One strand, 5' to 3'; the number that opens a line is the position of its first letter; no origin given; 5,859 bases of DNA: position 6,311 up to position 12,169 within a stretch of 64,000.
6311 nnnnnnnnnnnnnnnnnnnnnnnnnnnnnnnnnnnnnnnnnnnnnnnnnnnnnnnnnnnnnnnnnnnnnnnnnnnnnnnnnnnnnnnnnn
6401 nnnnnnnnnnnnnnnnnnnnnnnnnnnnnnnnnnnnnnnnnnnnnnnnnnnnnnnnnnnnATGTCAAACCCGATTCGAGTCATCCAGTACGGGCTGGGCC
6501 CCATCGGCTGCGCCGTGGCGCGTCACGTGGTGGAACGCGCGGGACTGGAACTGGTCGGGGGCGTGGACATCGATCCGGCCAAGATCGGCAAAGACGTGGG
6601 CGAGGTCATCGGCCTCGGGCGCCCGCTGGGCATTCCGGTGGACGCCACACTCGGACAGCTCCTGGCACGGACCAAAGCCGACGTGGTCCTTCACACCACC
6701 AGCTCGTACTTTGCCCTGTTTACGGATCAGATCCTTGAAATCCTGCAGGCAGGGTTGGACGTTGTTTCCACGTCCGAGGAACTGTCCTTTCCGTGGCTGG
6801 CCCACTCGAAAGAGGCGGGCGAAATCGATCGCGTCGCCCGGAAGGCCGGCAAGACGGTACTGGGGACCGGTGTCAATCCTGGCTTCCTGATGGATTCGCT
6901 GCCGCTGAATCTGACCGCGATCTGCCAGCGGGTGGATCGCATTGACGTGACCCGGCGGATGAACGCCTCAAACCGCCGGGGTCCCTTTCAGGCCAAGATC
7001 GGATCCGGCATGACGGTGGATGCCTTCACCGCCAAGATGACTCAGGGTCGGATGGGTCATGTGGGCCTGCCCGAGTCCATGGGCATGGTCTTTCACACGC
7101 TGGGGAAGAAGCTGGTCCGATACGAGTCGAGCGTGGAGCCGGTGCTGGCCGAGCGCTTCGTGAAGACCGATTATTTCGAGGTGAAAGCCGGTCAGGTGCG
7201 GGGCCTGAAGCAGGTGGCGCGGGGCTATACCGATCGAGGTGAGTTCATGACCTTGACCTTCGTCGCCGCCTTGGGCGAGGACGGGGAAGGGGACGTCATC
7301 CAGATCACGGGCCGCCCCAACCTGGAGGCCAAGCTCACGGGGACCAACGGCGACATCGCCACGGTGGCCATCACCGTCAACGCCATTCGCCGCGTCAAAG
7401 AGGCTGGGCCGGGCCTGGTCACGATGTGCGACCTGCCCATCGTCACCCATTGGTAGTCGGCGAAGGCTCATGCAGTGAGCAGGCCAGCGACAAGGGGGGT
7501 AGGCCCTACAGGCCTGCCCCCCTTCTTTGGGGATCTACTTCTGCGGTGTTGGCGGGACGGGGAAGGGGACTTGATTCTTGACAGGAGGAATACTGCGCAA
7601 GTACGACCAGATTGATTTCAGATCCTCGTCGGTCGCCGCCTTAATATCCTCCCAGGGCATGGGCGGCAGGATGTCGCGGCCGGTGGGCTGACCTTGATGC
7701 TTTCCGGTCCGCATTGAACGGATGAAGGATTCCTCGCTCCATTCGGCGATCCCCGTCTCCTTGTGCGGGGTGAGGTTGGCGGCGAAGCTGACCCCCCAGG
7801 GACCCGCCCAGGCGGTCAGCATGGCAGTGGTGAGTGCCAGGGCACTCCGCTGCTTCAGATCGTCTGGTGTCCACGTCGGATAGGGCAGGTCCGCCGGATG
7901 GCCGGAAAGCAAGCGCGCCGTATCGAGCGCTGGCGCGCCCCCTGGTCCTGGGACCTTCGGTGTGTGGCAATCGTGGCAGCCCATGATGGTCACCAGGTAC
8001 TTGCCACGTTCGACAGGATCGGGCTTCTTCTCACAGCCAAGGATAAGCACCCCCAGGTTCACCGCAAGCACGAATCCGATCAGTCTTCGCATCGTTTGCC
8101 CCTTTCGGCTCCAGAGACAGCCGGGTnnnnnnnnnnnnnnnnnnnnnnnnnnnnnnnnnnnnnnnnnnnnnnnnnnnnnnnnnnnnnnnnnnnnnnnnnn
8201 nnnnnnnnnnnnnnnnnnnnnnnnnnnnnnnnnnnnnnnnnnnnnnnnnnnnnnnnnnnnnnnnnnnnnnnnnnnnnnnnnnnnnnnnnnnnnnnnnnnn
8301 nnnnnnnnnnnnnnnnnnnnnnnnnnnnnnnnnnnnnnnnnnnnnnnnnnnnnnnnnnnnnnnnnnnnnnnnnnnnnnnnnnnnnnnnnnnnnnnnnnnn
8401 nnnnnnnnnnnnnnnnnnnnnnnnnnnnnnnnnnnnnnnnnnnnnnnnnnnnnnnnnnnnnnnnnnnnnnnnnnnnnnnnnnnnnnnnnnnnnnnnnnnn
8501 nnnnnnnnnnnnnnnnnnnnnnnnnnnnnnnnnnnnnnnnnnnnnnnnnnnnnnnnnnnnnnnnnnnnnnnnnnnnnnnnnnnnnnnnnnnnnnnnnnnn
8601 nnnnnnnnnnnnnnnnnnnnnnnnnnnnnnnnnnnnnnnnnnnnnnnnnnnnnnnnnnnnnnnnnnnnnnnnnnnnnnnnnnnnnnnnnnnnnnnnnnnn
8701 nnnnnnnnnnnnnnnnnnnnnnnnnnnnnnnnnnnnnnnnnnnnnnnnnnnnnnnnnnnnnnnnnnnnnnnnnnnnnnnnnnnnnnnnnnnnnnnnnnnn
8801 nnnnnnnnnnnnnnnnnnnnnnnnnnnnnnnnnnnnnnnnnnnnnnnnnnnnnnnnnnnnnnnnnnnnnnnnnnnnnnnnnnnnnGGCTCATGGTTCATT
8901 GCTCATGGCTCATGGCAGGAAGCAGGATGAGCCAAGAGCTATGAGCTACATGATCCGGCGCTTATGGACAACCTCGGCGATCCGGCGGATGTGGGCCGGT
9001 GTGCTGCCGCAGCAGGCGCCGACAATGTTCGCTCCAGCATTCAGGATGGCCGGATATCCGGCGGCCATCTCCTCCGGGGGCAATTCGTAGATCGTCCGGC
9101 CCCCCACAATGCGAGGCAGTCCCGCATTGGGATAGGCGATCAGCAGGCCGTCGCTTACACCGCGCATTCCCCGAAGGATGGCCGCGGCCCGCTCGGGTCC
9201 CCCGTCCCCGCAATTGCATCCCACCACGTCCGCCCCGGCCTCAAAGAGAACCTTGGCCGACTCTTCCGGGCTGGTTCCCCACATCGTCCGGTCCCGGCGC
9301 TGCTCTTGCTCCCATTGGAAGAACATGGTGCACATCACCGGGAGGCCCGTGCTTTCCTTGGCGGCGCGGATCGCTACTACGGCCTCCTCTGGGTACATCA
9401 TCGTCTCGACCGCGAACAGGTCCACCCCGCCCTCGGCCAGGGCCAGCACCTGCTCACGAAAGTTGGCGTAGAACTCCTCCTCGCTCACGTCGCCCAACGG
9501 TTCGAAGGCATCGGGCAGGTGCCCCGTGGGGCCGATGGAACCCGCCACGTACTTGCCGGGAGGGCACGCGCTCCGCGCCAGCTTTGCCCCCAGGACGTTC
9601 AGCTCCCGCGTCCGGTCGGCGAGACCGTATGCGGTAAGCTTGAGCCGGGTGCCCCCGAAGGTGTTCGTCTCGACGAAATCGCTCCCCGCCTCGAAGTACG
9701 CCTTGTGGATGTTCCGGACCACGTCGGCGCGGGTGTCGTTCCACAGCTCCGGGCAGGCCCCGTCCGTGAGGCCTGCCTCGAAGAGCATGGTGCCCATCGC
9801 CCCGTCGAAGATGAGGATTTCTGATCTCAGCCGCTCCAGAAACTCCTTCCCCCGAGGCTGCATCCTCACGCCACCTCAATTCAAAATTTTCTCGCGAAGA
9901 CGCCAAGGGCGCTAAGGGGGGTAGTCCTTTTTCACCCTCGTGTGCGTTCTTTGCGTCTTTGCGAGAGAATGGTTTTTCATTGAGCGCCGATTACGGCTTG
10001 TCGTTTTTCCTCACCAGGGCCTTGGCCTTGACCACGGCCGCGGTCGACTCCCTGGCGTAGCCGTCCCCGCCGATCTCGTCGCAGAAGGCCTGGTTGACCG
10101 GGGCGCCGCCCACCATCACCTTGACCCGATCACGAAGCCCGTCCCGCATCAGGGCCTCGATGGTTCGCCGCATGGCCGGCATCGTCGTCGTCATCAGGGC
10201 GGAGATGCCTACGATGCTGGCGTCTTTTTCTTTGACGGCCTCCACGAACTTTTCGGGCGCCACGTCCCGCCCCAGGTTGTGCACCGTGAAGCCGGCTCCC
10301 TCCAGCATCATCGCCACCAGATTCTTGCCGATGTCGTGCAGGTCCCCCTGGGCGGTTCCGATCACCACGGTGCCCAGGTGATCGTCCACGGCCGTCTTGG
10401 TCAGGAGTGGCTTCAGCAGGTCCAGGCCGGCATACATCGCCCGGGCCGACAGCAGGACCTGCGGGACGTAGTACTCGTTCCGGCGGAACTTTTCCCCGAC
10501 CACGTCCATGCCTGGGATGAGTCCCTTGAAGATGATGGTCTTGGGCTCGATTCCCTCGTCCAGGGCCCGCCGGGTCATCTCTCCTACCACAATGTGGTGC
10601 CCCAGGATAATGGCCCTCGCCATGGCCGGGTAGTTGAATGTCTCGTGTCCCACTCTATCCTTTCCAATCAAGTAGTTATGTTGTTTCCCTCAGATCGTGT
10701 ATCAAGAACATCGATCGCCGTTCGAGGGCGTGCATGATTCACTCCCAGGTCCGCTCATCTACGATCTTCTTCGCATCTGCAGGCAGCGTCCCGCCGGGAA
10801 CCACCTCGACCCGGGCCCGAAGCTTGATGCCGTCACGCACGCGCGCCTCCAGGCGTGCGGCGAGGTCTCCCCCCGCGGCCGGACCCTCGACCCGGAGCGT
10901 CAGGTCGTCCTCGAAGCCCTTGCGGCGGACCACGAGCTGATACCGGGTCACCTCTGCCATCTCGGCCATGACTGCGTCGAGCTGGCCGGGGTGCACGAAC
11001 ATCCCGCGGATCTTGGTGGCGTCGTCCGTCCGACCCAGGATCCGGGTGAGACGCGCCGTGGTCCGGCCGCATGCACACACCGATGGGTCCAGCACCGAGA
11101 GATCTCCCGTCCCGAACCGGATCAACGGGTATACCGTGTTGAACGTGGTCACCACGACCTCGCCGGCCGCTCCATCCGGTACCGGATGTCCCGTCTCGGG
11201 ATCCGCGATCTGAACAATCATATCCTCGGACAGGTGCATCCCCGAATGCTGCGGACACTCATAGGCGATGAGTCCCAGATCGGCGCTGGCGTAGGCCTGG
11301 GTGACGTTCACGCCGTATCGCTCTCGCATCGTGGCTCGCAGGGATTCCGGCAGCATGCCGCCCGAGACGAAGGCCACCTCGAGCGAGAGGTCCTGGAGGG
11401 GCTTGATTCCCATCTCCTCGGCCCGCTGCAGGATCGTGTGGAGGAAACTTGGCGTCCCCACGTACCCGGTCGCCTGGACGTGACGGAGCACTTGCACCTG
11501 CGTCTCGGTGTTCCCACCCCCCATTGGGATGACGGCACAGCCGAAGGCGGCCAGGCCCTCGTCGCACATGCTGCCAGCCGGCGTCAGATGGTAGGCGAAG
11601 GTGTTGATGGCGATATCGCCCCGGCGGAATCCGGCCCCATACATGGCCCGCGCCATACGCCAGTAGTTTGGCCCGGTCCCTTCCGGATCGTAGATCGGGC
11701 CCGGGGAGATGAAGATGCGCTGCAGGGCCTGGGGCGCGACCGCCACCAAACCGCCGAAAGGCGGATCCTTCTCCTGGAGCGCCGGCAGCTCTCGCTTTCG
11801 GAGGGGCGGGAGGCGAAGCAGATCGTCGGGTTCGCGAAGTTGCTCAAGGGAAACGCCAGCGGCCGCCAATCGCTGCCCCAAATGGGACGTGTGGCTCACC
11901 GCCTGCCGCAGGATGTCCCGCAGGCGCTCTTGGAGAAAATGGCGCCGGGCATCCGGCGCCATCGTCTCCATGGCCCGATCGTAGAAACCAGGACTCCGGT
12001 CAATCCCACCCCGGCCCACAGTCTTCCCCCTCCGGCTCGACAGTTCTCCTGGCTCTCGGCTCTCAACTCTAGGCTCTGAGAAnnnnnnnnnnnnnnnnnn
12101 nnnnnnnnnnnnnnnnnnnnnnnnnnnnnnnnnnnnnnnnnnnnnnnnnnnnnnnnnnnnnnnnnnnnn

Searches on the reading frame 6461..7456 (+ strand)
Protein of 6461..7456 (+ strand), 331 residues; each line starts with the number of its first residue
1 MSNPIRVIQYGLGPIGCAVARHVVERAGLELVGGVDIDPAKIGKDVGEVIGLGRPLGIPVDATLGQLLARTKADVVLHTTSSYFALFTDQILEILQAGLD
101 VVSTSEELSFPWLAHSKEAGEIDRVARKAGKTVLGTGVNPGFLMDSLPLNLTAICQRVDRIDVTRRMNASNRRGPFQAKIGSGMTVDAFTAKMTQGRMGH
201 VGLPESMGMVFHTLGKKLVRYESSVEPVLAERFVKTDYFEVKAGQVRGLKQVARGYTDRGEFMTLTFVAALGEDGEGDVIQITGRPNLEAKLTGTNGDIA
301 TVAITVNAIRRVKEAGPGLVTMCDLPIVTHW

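Call 66: search_protein_families(library=pfam, proteins=[window:6461-7456:+], max_evalue=0.00001)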
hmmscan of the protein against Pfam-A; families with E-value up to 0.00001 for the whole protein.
window:6461-7456:+ (331 aa): 2 families
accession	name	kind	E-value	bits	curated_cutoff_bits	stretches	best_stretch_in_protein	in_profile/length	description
PF19328.4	DAP_DH_C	-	1.7e-32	113.2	23.3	1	142-329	1-194/206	2,4-diaminopentanoate dehydrogenase C-terminal domain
PF01113.26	DapB_N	-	1.7e-06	28.6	25.6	1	6-82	2-77/124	Dihydrodipicolinate reductase, N-terminus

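Call 68: search_protein_families(library=ncbifam, proteins=[window:6461-7456:+], max_evalue=1e-10)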
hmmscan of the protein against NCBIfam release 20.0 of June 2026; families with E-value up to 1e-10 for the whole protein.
window:6461-7456:+ (331 aa): 1 family
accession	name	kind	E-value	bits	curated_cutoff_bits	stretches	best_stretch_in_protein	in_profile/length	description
NF040740.1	ornith_Ord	equivalog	5.7e-80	269.2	400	1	5-329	1-331/335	2,4-diaminopentanoate dehydrogenase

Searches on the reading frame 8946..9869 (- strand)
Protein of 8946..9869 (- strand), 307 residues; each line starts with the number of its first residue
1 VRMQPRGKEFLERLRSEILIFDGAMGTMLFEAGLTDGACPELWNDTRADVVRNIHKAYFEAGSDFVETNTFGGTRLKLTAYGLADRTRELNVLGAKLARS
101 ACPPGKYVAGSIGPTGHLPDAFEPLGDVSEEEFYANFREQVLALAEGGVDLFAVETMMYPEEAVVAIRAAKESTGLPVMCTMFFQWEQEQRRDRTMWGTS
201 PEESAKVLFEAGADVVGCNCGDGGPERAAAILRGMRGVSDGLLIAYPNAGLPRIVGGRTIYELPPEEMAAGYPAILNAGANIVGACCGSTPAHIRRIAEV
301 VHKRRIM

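Call 66: search_protein_families(library=pfam, proteins=[window:8946-9869:-], max_evalue=0.00001)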
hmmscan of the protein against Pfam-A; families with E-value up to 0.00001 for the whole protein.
window:8946-9869:- (307 aa): 1 family
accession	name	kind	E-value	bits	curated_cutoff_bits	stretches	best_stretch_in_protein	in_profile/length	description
PF02574.22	S-methyl_trans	-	2.4e-71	241.3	22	1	19-301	1-283/283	Homocysteine S-methyltransferase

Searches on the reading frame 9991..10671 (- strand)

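Call 66: search_protein_families(library=pfam, proteins=[window:9991-10671:-], max_evalue=0.00001)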
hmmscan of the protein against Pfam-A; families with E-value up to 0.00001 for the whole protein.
window:9991-10671:- (226 aa): 2 families
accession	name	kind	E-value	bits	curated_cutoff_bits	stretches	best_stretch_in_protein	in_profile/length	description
PF02310.24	B12-binding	-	9.5e-30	103.4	32.1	1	101-213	2-120/121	B12 binding domain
PF02607.22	B12-binding_2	-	6.8e-21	74.7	23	1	17-87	5-74/74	B12 binding domain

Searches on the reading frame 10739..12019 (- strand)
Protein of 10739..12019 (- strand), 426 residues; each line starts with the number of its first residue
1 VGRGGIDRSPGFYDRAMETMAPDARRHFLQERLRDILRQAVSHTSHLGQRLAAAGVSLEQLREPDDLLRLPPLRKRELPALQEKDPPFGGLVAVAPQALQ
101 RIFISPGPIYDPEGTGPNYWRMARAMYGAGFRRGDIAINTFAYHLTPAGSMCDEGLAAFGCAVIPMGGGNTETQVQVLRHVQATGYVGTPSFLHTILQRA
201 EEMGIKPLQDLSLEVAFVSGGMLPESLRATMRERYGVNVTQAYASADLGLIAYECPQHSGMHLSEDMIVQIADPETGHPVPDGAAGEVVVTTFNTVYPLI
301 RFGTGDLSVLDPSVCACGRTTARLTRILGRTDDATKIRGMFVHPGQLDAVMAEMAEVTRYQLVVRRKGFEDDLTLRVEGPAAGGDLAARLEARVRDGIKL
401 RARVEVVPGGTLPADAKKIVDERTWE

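Call 66: search_protein_families(library=pfam, proteins=[window:10739-12019:-], max_evalue=0.00001)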
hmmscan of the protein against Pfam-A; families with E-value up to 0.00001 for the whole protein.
window:10739-12019:- (426 aa): 2 families
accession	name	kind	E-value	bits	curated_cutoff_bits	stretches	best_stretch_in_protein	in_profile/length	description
PF00501.34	AMP-binding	-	3.3e-12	46.3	29.9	1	155-291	226-375/384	AMP-binding enzyme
PF14535.12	AMP-binding_C_2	-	9.7e-10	39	25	1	339-421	1-94/96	AMP-binding enzyme C-terminal domain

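Call 68: search_protein_families(library=ncbifam, proteins=[window:10739-12019:-], max_evalue=1e-10)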
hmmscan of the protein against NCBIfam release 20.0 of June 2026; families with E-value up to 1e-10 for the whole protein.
window:10739-12019:- (426 aa): 6 families
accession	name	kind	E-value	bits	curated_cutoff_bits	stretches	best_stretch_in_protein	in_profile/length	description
NF041878.1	paak_haloarch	equivalog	3e-57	194.1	700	1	17-396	5-391/427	phenylacetate--CoA ligase PaaK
TIGR02155.1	PA_CoA_ligase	equivalog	6.6e-54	183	646.3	1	19-422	2-421/422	phenylacetate--CoA ligase PaaK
NF053551.1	FlxY_rubin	equivalog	1.6e-38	132.5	520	1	155-408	141-401/424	flexirubin biosynthesis putative acyl-CoA ligase FlxY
NF045666.1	DVU1553_fam_AMP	equivalog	7.1e-35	120.6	300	1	149-330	148-330/331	DVU_1553 family AMP-dependent CoA ligase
NF041217.1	BagE_FevW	exception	4.5e-21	75.3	800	1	142-413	119-393/424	bagremycin/ferroverdin synthetase BagE/FevW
TIGR03335.1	F390_ftsA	equivalog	1.2e-20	73.7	458.7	1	122-326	118-325/445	coenzyme F390 synthetase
